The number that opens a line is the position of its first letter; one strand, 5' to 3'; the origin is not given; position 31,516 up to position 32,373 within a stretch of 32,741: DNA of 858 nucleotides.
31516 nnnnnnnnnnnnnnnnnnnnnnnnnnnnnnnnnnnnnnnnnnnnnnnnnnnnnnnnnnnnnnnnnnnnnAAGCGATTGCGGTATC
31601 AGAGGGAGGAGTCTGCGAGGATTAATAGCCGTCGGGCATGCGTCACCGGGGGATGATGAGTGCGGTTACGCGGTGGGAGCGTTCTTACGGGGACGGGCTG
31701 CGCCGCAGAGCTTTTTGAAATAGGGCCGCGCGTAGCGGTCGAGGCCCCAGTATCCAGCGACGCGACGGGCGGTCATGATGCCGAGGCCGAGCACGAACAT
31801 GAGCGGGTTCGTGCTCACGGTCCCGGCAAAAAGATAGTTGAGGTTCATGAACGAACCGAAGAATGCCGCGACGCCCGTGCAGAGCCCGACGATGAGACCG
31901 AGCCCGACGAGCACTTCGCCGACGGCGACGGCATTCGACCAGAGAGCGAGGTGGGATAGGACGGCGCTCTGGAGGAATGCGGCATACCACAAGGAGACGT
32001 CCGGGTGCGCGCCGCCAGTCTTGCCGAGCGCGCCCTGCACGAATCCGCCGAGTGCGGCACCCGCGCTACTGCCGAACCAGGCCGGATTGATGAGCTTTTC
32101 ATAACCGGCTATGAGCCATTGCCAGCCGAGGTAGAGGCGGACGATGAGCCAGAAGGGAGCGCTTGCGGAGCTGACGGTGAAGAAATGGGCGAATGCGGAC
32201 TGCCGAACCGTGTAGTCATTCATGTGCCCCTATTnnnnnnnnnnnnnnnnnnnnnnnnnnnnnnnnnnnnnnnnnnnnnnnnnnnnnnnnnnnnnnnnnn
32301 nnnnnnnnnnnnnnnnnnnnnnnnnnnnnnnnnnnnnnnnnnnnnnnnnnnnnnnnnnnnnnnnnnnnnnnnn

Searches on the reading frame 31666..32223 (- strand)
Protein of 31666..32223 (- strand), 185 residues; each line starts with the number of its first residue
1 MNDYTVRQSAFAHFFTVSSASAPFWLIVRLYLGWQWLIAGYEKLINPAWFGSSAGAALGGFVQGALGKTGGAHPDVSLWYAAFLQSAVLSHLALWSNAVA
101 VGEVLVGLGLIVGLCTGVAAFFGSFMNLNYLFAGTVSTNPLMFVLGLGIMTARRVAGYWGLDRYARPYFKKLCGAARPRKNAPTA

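Call 13: search_protein_families(library=pfam, proteins=[window:31666-32223:-], max_evalue=0.01)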
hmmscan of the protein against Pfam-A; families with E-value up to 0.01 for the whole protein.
window:31666-32223:- (185 aa): 2 families
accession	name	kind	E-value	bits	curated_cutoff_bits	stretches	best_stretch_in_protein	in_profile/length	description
PF07681.17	DoxX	-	2.8e-06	28.3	23.6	1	25-129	2-78/85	DoxX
PF04173.18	DoxD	-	1.4e-05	25.5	22.7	1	24-133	1-105/167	TQO small subunit DoxD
